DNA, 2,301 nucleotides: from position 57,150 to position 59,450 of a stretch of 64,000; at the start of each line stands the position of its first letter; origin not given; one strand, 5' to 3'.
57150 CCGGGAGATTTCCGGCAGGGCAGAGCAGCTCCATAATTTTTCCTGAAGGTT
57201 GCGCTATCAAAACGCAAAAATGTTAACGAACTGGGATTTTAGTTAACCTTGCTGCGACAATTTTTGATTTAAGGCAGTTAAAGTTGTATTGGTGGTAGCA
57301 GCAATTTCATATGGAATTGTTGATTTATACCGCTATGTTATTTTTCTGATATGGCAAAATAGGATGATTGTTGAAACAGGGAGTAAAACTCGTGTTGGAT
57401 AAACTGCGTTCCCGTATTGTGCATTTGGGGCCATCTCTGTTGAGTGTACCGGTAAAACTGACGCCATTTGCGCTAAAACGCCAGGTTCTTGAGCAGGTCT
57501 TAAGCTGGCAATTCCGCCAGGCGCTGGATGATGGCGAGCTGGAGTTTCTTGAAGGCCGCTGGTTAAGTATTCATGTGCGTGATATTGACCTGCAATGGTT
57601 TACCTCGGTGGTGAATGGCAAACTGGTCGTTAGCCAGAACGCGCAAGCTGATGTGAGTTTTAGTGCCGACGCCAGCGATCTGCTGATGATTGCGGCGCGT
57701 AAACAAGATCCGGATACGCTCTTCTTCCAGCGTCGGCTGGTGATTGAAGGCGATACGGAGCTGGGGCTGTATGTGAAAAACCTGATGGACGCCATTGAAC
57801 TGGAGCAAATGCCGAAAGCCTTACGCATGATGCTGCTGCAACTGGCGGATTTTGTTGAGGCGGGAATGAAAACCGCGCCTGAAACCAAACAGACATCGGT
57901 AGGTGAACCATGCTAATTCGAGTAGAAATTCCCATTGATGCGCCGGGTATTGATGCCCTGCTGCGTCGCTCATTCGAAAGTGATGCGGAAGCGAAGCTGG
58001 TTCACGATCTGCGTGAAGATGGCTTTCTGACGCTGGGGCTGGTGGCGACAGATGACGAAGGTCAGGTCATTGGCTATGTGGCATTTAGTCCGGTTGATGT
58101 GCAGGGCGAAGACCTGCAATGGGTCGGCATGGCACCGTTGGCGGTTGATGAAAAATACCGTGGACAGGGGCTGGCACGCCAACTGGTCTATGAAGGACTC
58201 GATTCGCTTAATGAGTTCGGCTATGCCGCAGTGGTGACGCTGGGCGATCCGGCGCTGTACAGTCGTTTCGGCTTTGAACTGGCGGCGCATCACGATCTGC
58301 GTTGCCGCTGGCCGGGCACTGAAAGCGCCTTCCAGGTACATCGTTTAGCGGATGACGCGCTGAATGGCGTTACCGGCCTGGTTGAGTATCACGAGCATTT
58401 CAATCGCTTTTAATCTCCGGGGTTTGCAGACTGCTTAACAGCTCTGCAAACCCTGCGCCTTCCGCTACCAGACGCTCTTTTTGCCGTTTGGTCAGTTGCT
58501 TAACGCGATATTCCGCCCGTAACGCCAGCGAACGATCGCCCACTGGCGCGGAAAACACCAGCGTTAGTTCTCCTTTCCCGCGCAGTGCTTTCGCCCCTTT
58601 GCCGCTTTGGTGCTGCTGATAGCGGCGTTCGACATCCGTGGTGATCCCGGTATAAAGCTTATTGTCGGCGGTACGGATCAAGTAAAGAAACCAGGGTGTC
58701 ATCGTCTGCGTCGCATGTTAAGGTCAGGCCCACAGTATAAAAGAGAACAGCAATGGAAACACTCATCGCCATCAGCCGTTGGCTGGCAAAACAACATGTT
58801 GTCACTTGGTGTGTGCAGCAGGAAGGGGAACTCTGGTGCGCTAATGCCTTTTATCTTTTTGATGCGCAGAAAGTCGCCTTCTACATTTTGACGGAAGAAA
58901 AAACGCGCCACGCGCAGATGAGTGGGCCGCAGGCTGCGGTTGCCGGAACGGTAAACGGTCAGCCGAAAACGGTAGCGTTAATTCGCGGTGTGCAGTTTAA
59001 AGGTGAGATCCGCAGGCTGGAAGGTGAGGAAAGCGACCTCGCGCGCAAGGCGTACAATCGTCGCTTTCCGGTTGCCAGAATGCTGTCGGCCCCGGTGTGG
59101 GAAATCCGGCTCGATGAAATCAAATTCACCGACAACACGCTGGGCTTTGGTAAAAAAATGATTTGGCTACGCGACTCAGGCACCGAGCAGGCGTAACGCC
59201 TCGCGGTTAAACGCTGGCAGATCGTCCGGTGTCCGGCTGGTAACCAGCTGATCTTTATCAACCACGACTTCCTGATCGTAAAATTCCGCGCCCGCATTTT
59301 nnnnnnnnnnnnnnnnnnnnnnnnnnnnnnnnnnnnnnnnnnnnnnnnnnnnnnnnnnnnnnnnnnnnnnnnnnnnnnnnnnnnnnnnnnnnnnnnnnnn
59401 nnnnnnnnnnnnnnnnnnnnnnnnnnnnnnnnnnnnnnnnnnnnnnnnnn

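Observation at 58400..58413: Convergent 14-nt coding overlap between yhbS and yhbQ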

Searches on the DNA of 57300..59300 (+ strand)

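Call 3: search_dna_similar(query=window:57300-59300:+, collection=ecoli_genomes, mode=near, max_rows=12, rows=spread)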
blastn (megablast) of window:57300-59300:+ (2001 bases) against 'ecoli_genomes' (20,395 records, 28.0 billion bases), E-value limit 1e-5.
Records with a match: 5425; places in all: 5426; records where one place covers at least 80% of the query: 5425.
Genomes with a match: 5425 of 5426; with a place that covers at least 80% of the query: 5425. Places per genome that has any: lowest 1, median 1, highest 2. On chromosomes: 5425 places; on plasmids: 1.
Best place of each record, by identity: >=99% 2281; 95-99% 3144.
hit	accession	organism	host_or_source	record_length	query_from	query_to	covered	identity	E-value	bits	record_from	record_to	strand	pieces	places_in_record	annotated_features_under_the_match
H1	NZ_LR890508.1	Escherichia coli strain MSB1_9I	Homo sapiens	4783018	1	2001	100%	100.0%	0e+0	3713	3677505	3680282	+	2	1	IS1-like element IS1A family transposase | ubiT: ubiquinone anaerobic biosynthesis accessory factor UbiT | yhbS: GNAT family N-acetyltransferase | yhbP: YhbP family protein | GIY-YIG nuclease family protein | and 1 other names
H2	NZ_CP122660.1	Escherichia coli strain ETEC4073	Sus scrofa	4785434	1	2001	100%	100.0%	0e+0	3696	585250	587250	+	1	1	ubiT: ubiquinone anaerobic biosynthesis accessory factor UbiT | yhbS: GNAT family N-acetyltransferase | yhbP: YhbP family protein | yhbQ: DNA damage response exodeoxyribonuclease YhbQ | yhbO: protein/nucleic acid deglycase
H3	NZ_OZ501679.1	Escherichia coli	Homo sapiens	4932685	1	2001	100%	100.0%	0e+0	3696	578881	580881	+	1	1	ubiT: ubiquinone anaerobic biosynthesis accessory factor UbiT | yhbS: GNAT family N-acetyltransferase | yhbP: YhbP family protein | yhbQ: DNA damage response exodeoxyribonuclease YhbQ | yhbO: protein/nucleic acid deglycase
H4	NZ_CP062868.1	Escherichia coli strain Res13-Lact-PEB01-20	Sus scrofa domesticus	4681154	1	2001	100%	99.3%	0e+0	3624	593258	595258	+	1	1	ubiT: ubiquinone anaerobic biosynthesis accessory factor UbiT | yhbS: GNAT family N-acetyltransferase | yhbP: YhbP family protein | yhbQ: DNA damage response exodeoxyribonuclease YhbQ | yhbO: protein/nucleic acid deglycase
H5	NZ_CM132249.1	Escherichia coli strain 23AR0998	Homo sapiens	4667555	1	2001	100%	99.3%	0e+0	3624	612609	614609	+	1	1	ubiT: ubiquinone anaerobic biosynthesis accessory factor UbiT | yhbS: GNAT family N-acetyltransferase | yhbP: YhbP family protein | yhbQ: DNA damage response exodeoxyribonuclease YhbQ | yhbO: protein/nucleic acid deglycase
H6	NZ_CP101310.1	Escherichia coli strain 99-3311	Homo sapiens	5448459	1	2001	100%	98.8%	0e+0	3557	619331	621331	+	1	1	ubiT: ubiquinone anaerobic biosynthesis accessory factor UbiT | yhbS: GNAT family N-acetyltransferase | yhbP: YhbP family protein | yhbQ: DNA damage response exodeoxyribonuclease YhbQ | yhbO: protein/nucleic acid deglycase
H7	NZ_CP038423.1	Escherichia coli O157:H7 strain 7409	bovine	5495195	1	2001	100%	98.7%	0e+0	3546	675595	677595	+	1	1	ubiT: ubiquinone anaerobic biosynthesis accessory factor UbiT | yhbS: GNAT family N-acetyltransferase | yhbP: YhbP family protein | yhbQ: DNA damage response exodeoxyribonuclease YhbQ | yhbO: protein/nucleic acid deglycase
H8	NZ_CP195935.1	Escherichia coli strain G5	Raw wastewater influent sample from the ...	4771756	1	2001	100%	98.4%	0e+0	3513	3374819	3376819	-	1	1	ubiT: ubiquinone anaerobic biosynthesis accessory factor UbiT | yhbS: GNAT family N-acetyltransferase | yhbP: YhbP family protein | yhbQ: DNA damage response exodeoxyribonuclease YhbQ | yhbO: protein/nucleic acid deglycase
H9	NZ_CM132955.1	Escherichia coli strain 167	Homo sapiens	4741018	1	2001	100%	98.0%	0e+0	3472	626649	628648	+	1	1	ubiT: ubiquinone anaerobic biosynthesis accessory factor UbiT | yhbS: GNAT family N-acetyltransferase | yhbP: YhbP family protein | yhbQ: DNA damage response exodeoxyribonuclease YhbQ | yhbO: protein/nucleic acid deglycase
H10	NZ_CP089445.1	Escherichia coli strain 5-1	Human body fluids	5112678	1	2001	100%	97.8%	0e+0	3452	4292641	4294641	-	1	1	ubiT: ubiquinone anaerobic biosynthesis accessory factor UbiT | yhbS: GNAT family N-acetyltransferase | yhbP: YhbP family protein | yhbQ: DNA damage response exodeoxyribonuclease YhbQ | yhbO: protein/nucleic acid deglycase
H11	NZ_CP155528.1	Escherichia coli strain 3-72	Mus musculus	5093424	1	2001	100%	97.8%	0e+0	3446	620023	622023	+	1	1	ubiT: SCP2 domain-containing protein | yhbS: GNAT family N-acetyltransferase | yhbP: YhbP family protein | yhbQ: DNA damage response exodeoxyribonuclease YhbQ | yhbO: protein/nucleic acid deglycase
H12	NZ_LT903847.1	Escherichia coli O127:H6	Homo sapiens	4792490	1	1872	94%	97.5%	0e+0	3203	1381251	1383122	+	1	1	ubiT: ubiquinone anaerobic biosynthesis accessory factor UbiT | yhbS: GNAT family N-acetyltransferase | yhbP: YhbP family protein | yhbQ: DNA damage response exodeoxyribonuclease YhbQ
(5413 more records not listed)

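Call 5: get_annotated_region(hit=H2, flank=1500)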
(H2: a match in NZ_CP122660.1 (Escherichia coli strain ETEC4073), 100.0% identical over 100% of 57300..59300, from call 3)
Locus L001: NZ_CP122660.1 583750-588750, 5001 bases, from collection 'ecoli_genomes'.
description: Escherichia coli strain ETEC4073 chromosome, complete genome
organism: Escherichia coli strain ETEC4073 (NCBI taxid 562)
replicon: chromosome; assembly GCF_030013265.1
host: Sus scrofa; source: feces; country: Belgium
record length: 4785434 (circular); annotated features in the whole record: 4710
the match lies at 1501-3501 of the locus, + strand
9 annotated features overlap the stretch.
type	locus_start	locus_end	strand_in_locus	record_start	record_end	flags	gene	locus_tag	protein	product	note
CDS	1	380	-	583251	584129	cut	ubiV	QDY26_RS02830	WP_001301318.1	U32 family peptidase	-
CDS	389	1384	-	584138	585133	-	ubiU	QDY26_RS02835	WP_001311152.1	ubiquinone anaerobic biosynthesis protein UbiU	-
CDS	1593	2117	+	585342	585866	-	ubiT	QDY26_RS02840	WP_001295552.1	ubiquinone anaerobic biosynthesis accessory factor UbiT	-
CDS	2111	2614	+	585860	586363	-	yhbS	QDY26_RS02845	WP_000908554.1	GNAT family N-acetyltransferase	-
CDS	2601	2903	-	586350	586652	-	yhbQ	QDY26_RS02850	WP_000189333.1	DNA damage response exodeoxyribonuclease YhbQ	-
CDS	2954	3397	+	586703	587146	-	yhbP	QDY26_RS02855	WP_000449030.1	YhbP family protein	-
CDS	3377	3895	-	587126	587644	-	yhbO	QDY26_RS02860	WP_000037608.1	protein/nucleic acid deglycase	-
CDS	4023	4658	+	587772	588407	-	yraR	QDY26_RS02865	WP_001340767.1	NAD(P)H-binding protein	-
CDS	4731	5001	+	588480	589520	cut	yraQ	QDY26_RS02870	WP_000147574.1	permease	-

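Call 62: search_dna_similar(query=window:58396-58465:+, collection=ecoli_genomes, mode=near, max_rows=14, rows=spread)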
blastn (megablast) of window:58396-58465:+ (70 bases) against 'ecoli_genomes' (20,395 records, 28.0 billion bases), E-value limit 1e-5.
Records with a match: 4619; places in all: 4620; records where one place covers at least 80% of the query: 4619.
Genomes with a match: 4619 of 5426; with a place that covers at least 80% of the query: 4619. Places per genome that has any: lowest 1, median 1, highest 2. On chromosomes: 4619 places; on plasmids: 1.
Best place of each record, by identity: >=99% 2592; 95-99% 1210; 90-95% 812; 80-90% 5.
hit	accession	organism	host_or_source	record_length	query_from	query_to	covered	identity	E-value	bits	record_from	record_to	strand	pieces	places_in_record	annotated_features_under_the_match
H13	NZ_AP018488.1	Escherichia coli O157:H7 strain PV15-279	Homo sapiens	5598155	1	70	100%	100.0%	6e-28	130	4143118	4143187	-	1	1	yhbQ: DNA damage response exodeoxyribonuclease YhbQ | yhbS: GNAT family N-acetyltransferase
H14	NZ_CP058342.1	Escherichia coli strain W60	Homo sapiens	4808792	1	70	100%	100.0%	6e-28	130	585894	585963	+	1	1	yhbQ: DNA damage response exodeoxyribonuclease YhbQ | yhbS: GNAT family N-acetyltransferase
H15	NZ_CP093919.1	Escherichia coli strain ST167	Felis catus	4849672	1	70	100%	100.0%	6e-28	130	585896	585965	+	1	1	yhbQ: DNA damage response exodeoxyribonuclease YhbQ | yhbS: GNAT family N-acetyltransferase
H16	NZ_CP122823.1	Escherichia coli strain ETEC1732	Sus scrofa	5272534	1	70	100%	100.0%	6e-28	130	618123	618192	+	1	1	yhbQ: DNA damage response exodeoxyribonuclease YhbQ | yhbS: GNAT family N-acetyltransferase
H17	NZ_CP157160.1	Escherichia coli strain UTAK-3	Bos taurus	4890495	1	70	100%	100.0%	6e-28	130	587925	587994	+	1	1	yhbQ: DNA damage response exodeoxyribonuclease YhbQ | yhbS: GNAT family N-acetyltransferase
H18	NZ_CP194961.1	Escherichia coli strain EC16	Homo sapiens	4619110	1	70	100%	100.0%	6e-28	130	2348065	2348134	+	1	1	yhbQ: DNA damage response exodeoxyribonuclease YhbQ | yhbS: GNAT family N-acetyltransferase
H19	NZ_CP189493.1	Escherichia coli strain N73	Homo sapiens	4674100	1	70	100%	100.0%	6e-28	130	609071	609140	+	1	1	yhbQ: DNA damage response exodeoxyribonuclease YhbQ | yhbS: GNAT family N-acetyltransferase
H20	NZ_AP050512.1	Escherichia coli strain AMR2684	Homo sapiens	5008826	1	70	100%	100.0%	6e-28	130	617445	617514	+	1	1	yhbQ: DNA damage response exodeoxyribonuclease YhbQ | yhbS: GNAT family N-acetyltransferase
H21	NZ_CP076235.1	Escherichia coli O157:H7 strain 9.1_Anguil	Rectal swab of live bovine cattle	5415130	1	70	100%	98.6%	3e-26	124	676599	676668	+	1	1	yhbQ: DNA damage response exodeoxyribonuclease YhbQ | yhbS: GNAT family N-acetyltransferase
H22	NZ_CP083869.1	Escherichia coli strain NDM6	Homo sapiens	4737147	1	70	100%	95.7%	6e-23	113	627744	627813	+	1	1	yhbQ: DNA damage response exodeoxyribonuclease YhbQ | yhbS: GNAT family N-acetyltransferase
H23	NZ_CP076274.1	Escherichia coli strain P393-F10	Homo sapiens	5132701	1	70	100%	94.3%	3e-21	108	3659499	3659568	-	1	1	yhbQ: DNA damage response exodeoxyribonuclease YhbQ | yhbS: GNAT family N-acetyltransferase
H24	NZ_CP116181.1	Escherichia coli strain DETEC-E480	button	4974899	1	69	99%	95.7%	2e-22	111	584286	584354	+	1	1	yhbQ: DNA damage response exodeoxyribonuclease YhbQ | yhbS: GNAT family N-acetyltransferase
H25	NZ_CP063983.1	Escherichia coli strain 25DN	LAB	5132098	1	70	100%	91.4%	7e-18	97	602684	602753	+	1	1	yhbQ: DNA damage response exodeoxyribonuclease YhbQ | yhbS: GNAT family N-acetyltransferase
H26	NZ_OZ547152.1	Escherichia coli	Homo sapiens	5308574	1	61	87%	90.2%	7e-13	81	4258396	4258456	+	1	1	yhbQ: DNA damage response exodeoxyribonuclease YhbQ | yhbS: GNAT family N-acetyltransferase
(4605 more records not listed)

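Call 63: get_annotated_region(hit=H25, flank=400)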
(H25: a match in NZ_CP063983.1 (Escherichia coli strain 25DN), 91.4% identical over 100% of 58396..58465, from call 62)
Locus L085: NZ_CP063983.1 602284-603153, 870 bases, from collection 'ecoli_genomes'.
description: Escherichia coli strain 25DN chromosome, complete genome
organism: Escherichia coli strain 25DN (NCBI taxid 562)
replicon: chromosome; assembly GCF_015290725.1
host: -; source: LAB; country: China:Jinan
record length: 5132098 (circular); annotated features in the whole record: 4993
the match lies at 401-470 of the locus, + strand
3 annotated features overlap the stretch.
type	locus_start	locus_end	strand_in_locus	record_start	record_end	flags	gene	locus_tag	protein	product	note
CDS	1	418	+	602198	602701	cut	yhbS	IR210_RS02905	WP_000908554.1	GNAT family N-acetyltransferase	-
CDS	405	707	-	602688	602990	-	yhbQ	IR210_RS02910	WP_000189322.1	DNA damage response exodeoxyribonuclease YhbQ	-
CDS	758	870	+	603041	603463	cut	yhbP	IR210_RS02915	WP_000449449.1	YhbP family protein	-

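Call 64: get_annotated_region(hit=H26, flank=400)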
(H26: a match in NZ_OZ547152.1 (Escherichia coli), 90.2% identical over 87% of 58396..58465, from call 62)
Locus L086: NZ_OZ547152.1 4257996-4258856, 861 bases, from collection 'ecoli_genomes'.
description: Escherichia coli isolate AHB7 chromosome 1, complete sequence
organism: Escherichia coli (NCBI taxid 562)
replicon: chromosome; assembly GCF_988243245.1
host: Homo sapiens; source: blood culture; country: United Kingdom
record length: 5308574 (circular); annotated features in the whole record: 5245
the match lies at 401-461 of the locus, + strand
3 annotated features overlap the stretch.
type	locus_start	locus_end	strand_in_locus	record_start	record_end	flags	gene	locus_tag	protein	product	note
CDS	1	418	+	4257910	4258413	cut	yhbS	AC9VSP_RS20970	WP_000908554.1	GNAT family N-acetyltransferase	-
CDS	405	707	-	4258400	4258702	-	yhbQ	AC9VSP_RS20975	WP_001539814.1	DNA damage response exodeoxyribonuclease YhbQ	-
CDS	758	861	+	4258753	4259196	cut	yhbP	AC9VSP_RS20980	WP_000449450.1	YhbP family protein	-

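Call 65: get_annotated_region(hit=H23, flank=400)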
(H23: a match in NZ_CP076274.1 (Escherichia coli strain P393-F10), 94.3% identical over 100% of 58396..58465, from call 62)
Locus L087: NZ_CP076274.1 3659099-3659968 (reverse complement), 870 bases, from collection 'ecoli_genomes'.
description: Escherichia coli strain P393-F10 chromosome, complete genome
organism: Escherichia coli strain P393-F10 (NCBI taxid 562)
replicon: chromosome; assembly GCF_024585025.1
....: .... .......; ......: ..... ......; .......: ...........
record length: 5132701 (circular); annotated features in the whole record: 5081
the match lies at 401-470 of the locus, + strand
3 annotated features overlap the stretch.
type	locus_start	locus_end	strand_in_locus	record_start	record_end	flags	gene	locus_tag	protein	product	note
CDS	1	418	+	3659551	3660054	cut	yhbS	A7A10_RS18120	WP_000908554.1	GNAT family N-acetyltransferase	-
CDS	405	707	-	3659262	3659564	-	yhbQ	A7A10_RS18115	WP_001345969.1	DNA damage response exodeoxyribonuclease YhbQ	-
CDS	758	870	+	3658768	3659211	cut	yhbP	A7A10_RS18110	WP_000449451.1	YhbP family protein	-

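Call 66: get_annotated_region(hit=H22, flank=400)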
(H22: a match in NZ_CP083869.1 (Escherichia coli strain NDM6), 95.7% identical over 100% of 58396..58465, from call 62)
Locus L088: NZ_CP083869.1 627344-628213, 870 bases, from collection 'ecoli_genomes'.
description: Escherichia coli strain NDM6 chromosome, complete genome
organism: Escherichia coli strain NDM6 (NCBI taxid 562)
replicon: chromosome; assembly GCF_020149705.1
host: Homo sapiens; source: urine; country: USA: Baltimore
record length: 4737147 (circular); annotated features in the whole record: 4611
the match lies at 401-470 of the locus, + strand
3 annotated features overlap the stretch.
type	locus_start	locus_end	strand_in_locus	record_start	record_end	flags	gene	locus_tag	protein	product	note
CDS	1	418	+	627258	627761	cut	yhbS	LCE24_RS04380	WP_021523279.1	GNAT family N-acetyltransferase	-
CDS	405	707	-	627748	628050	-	yhbQ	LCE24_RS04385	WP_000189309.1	DNA damage response exodeoxyribonuclease YhbQ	-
CDS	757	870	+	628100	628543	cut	yhbP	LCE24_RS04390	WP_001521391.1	YhbP family protein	-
